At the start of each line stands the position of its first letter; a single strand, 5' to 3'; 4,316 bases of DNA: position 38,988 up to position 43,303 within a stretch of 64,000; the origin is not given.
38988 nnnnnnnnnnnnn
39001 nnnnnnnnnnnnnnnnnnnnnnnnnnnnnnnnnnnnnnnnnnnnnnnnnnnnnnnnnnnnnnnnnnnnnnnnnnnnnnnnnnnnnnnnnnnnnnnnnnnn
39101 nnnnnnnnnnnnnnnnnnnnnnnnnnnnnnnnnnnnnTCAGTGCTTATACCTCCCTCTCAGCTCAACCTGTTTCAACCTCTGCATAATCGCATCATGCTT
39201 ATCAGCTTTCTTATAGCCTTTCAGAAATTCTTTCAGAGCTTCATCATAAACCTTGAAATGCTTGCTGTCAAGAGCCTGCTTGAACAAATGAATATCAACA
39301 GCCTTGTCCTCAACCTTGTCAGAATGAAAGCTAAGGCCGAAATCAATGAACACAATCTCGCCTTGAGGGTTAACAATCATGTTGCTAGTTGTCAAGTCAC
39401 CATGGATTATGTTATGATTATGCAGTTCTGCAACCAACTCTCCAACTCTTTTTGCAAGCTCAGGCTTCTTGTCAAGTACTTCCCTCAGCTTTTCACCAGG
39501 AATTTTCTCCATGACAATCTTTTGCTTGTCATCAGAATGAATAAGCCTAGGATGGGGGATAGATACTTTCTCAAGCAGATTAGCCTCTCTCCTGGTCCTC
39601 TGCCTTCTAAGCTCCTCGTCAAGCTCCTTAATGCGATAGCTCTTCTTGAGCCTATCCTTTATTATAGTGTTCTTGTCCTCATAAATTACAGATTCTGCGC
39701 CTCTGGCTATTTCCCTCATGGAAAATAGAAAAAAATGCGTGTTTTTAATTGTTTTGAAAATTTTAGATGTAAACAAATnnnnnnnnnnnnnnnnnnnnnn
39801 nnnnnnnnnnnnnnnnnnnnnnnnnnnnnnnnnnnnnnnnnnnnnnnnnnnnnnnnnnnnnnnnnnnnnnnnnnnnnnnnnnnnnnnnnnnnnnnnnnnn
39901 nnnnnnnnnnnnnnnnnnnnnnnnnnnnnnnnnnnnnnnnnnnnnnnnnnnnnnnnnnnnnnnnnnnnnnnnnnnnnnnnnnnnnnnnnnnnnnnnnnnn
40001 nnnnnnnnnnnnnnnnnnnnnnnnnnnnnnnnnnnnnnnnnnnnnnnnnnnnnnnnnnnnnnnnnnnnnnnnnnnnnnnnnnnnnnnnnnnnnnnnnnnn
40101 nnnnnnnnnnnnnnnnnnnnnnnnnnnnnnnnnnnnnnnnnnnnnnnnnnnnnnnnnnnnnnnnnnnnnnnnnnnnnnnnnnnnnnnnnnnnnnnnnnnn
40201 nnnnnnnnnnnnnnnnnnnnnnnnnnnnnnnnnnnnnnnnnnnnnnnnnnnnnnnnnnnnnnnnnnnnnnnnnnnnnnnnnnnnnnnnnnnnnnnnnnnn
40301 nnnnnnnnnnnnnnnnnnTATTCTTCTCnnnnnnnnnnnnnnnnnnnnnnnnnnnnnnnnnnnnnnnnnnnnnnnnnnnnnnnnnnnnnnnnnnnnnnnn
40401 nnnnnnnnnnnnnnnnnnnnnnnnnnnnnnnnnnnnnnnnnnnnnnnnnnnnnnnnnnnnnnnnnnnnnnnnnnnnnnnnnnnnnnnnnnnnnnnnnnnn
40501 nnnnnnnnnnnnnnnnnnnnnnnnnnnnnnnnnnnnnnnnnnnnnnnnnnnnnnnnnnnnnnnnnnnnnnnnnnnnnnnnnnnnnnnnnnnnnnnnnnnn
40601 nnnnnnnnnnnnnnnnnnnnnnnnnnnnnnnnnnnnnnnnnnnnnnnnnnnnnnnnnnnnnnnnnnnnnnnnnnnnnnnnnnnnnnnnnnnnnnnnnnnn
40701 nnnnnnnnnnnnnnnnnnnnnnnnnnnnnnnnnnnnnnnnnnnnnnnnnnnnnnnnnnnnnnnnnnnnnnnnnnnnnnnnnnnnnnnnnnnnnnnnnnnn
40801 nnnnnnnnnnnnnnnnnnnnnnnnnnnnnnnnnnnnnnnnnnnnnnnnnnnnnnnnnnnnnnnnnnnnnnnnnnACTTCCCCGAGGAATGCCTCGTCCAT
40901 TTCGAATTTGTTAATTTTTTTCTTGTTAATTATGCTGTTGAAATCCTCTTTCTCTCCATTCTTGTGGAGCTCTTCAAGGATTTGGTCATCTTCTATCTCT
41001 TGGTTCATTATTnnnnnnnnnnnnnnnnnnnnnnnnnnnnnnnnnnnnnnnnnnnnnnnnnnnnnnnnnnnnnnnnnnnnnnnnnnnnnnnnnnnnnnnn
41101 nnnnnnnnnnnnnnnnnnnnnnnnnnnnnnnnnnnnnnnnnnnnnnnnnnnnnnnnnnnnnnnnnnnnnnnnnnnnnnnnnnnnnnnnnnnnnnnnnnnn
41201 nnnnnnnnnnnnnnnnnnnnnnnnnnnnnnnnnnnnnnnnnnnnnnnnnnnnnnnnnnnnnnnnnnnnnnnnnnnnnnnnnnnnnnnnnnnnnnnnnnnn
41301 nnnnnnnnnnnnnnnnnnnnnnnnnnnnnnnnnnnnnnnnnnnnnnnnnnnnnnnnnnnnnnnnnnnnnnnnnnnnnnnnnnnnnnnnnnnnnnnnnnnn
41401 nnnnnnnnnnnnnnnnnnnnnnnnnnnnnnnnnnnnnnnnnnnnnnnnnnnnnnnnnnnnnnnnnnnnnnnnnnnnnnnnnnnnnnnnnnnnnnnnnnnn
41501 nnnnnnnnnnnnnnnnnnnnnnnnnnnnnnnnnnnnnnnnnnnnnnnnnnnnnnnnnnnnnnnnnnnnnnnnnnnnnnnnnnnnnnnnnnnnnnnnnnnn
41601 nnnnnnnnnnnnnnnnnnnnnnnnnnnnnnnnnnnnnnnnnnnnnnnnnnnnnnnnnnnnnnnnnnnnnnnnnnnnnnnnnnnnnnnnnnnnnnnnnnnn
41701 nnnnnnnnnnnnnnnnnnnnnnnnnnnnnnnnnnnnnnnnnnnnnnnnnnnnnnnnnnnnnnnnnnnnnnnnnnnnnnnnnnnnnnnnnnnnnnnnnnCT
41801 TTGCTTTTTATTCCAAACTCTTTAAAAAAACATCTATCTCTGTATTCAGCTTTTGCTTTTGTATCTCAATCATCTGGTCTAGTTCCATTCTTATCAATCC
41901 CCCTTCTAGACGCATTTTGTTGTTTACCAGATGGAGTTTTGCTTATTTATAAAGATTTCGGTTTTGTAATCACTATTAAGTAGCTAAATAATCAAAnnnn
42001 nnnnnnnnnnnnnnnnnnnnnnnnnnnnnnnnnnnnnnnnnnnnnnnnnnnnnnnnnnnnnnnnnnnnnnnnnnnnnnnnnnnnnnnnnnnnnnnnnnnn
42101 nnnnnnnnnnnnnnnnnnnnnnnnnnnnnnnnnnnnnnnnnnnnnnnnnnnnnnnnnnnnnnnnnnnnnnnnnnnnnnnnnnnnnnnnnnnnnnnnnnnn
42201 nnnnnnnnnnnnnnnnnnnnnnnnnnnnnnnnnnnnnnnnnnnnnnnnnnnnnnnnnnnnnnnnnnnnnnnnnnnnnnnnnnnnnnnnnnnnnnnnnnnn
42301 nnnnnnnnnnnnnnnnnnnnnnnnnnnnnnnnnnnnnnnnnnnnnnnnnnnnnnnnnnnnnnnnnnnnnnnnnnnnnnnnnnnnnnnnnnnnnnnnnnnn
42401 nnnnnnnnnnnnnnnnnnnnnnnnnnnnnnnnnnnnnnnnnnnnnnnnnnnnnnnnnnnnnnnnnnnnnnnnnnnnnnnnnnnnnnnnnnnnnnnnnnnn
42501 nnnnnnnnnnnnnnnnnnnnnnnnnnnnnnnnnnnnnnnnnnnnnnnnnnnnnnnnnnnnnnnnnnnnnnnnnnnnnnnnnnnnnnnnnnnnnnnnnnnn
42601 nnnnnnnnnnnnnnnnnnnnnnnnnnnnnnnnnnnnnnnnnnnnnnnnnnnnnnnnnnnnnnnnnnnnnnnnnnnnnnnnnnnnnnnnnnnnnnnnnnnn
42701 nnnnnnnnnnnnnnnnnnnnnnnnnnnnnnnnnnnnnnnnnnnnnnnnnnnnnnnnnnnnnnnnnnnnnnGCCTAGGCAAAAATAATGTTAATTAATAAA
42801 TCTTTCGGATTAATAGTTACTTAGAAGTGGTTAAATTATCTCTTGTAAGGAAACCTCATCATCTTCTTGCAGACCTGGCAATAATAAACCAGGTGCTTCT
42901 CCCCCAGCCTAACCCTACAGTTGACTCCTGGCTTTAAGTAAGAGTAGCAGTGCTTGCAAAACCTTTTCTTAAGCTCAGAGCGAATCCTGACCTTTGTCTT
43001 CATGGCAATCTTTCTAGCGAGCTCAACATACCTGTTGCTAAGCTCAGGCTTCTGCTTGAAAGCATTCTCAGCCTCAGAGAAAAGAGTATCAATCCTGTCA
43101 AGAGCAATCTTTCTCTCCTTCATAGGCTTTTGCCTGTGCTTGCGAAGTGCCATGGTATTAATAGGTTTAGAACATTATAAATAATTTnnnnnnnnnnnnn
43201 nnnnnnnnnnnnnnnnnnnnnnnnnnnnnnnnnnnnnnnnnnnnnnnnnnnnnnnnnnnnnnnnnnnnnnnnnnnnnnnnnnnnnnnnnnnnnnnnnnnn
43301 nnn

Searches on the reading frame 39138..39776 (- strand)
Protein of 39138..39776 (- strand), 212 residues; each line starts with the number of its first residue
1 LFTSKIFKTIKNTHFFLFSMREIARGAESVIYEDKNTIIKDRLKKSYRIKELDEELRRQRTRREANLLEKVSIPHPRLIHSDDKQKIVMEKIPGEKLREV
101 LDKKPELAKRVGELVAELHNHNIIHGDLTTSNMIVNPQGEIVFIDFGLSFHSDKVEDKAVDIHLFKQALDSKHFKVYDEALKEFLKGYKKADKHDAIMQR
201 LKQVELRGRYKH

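Call 44: search_protein_families(library=pfam, proteins=[window:39138-39776:-], max_evalue=0.0001)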
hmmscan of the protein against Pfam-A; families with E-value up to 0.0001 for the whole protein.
window:39138-39776:- (212 aa): 7 families
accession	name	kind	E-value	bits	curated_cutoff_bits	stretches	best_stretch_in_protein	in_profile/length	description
PF00069.31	Pkinase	-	5.5e-10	39.5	31.7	1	23-152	7-148/263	Protein kinase domain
PF01636.29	APH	-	1.1e-09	38.8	23.2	0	123-160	170-208/239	Phosphotransferase enzyme family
PF03109.22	ABC1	-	2.6e-09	37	22.9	1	58-158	117-223/244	ABC1 atypical kinase-like domain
PF01163.29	RIO1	-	2.8e-08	34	22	1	51-151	45-153/187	RIO domain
PF07714.23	PK_Tyr_Ser-Thr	-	1.9e-07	31.1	23.1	1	21-152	5-152/258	Protein tyrosine and serine/threonine kinase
PF06293.20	Kdo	-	5.6e-06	26.4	21.3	1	102-154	110-174/207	Lipopolysaccharide kinase (Kdo/WaaP) family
PF22303.2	OspG_kinase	-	1.7e-05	25.4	27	1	23-147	2-128/152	Protein kinase OspG, kinase domain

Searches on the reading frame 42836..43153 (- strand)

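Call 44: search_protein_families(library=pfam, proteins=[window:42836-43153:-], max_evalue=0.0001)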
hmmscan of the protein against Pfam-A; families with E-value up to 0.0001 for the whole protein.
window:42836-43153:- (105 aa): 1 family
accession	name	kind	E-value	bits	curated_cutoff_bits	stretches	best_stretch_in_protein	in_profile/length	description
PF04032.22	Rpr2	-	1.1e-18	67.7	29.3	1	20-96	1-90/90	RNAse P Rpr2/Rpp21/SNM1 subunit domain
